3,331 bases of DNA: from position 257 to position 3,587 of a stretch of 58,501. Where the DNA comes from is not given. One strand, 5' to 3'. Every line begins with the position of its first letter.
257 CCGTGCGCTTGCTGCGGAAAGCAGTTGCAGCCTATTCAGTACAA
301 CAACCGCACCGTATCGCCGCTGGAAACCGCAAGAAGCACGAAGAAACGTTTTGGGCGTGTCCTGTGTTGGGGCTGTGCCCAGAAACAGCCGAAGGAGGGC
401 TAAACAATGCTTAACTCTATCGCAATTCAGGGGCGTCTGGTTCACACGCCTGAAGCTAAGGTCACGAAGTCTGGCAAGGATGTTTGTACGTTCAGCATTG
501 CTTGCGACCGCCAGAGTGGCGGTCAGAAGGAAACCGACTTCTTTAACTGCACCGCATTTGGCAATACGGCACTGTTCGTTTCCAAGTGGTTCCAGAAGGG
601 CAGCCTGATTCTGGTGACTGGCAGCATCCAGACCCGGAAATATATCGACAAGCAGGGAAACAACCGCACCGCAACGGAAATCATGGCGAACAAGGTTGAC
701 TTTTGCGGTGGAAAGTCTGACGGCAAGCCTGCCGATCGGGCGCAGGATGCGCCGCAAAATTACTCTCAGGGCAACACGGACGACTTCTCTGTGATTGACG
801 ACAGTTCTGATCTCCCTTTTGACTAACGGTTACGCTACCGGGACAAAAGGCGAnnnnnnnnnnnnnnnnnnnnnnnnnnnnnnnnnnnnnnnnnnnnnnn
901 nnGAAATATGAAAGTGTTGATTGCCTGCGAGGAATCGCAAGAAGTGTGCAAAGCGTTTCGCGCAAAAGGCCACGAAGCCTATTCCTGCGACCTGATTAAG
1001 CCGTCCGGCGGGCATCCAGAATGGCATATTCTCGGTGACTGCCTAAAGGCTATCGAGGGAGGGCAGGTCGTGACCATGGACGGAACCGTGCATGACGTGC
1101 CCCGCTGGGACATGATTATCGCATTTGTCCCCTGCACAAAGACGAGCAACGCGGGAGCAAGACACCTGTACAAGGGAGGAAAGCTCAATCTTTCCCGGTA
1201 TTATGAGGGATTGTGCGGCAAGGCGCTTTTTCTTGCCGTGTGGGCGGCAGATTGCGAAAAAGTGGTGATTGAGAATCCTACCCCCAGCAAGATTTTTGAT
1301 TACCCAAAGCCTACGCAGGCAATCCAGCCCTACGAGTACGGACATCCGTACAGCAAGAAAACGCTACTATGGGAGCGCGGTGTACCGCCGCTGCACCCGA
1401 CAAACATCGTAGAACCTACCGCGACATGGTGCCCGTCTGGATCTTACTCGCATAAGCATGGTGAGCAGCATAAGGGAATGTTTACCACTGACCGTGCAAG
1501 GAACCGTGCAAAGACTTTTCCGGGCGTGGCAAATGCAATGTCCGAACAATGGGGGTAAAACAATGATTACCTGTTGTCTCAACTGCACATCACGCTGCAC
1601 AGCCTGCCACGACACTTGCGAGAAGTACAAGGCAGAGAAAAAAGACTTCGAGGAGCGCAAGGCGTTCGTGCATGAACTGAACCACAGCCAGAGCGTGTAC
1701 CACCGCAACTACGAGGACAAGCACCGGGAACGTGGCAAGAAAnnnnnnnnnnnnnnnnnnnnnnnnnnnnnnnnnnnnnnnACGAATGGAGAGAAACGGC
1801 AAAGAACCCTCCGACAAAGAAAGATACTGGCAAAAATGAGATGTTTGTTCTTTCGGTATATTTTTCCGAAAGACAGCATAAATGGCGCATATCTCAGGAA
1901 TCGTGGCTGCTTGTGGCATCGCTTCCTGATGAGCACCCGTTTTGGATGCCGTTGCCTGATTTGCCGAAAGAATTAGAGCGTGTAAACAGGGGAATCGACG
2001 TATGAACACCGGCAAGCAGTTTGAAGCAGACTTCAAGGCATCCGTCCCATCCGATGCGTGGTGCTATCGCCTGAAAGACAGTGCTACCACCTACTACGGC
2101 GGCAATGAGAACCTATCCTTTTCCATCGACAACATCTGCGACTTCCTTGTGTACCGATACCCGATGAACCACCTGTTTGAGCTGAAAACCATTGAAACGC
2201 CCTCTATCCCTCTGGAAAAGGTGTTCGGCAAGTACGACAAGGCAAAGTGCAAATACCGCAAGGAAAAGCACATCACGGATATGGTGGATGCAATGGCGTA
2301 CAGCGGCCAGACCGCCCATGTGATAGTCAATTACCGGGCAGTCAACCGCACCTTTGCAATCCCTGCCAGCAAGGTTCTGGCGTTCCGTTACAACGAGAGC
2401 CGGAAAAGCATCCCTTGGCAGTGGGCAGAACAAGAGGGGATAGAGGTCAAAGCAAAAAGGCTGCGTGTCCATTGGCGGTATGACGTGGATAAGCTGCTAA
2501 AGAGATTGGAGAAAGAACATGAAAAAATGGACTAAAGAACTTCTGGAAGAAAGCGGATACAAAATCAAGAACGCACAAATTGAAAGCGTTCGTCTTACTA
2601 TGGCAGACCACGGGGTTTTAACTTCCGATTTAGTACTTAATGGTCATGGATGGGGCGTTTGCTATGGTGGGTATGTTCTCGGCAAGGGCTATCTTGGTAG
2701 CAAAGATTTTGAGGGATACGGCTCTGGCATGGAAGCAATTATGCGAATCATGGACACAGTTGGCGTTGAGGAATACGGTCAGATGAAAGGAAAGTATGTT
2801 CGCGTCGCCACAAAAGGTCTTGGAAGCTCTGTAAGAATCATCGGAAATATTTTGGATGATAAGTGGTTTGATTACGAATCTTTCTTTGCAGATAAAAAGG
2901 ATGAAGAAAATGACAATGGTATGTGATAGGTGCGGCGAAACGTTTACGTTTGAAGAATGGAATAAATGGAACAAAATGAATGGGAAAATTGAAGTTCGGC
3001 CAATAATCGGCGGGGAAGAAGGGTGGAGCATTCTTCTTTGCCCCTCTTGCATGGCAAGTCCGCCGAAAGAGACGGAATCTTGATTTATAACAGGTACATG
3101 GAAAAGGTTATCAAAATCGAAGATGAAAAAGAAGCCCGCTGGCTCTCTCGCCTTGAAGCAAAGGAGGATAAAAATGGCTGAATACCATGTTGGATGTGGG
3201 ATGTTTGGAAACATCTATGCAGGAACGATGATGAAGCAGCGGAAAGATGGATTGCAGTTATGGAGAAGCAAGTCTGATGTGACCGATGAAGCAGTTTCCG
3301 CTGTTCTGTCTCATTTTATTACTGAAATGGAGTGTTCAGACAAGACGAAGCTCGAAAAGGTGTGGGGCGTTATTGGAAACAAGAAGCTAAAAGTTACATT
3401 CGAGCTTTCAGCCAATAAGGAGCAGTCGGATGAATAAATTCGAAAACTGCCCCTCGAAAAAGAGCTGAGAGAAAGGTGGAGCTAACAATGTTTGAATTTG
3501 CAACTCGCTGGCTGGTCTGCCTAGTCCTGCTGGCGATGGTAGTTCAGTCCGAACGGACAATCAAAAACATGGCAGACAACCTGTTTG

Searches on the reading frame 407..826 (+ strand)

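Call 41: search_protein_families(library=phrogs, proteins=[window:407-826:+], max_evalue=0.001)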
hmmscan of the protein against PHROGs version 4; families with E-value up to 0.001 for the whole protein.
window:407-826:+ (139 aa): 4 families
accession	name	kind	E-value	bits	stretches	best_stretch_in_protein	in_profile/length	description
phrog_44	-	DNA, RNA and nucleotide metabolism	5e-42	145.5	1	1-138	86-228/271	single strand DNA binding protein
phrog_25370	-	unknown function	1.7e-08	35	1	1-42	1-45/48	-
phrog_26861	-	unknown function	0.00012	22.4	1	3-90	135-219/242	-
phrog_27667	-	DNA, RNA and nucleotide metabolism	0.00051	21.2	0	67-96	1-30/61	single strand DNA binding protein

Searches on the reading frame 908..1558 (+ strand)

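Call 41: search_protein_families(library=phrogs, proteins=[window:908-1558:+], max_evalue=0.001)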
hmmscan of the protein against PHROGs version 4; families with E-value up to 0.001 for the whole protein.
window:908-1558:+ (216 aa): 2 families
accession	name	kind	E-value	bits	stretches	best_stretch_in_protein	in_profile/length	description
phrog_757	-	other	8.7e-50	170.1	1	1-216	15-219/247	DNA methyltransferase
phrog_27471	-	unknown function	1.3e-19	71.1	1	114-216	3-93/93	-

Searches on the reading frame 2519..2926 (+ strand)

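Call 41: search_protein_families(library=phrogs, proteins=[window:2519-2926:+], max_evalue=0.001)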
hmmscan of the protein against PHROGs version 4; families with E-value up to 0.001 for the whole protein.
window:2519-2926:+ (135 aa): 2 families
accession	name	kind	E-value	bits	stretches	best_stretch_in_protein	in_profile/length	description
phrog_30930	-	unknown function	1.6e-26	94.1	1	15-129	4-118/118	-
phrog_18930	-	unknown function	3.2e-12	47.5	1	13-94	15-101/146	-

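Call 43: search_protein_families(library=pfam, proteins=[window:2519-2926:+], max_evalue=0.01)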
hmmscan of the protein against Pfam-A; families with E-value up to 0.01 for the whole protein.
window:2519-2926:+ (135 aa): 0 families

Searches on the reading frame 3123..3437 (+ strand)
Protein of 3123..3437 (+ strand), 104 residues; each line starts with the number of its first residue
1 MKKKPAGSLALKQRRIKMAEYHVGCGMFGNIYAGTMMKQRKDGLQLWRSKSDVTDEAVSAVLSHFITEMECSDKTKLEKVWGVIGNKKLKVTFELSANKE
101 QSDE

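Call 41: search_protein_families(library=phrogs, proteins=[window:3123-3437:+], max_evalue=0.001)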
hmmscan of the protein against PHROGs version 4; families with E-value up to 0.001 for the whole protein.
window:3123-3437:+ (104 aa): 1 family
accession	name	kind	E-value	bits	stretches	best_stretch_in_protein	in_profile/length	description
phrog_1578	-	unknown function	0.00027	21.3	1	27-68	11-49/78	-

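Call 43: search_protein_families(library=pfam, proteins=[window:3123-3437:+], max_evalue=0.01)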
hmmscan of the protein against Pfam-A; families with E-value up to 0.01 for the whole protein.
window:3123-3437:+ (104 aa): 1 family
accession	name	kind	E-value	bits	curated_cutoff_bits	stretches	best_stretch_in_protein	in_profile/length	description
PF24233.1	DUF7446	-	2e-08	34.4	24.1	1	29-69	11-48/70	Family of unknown function (DUF7446)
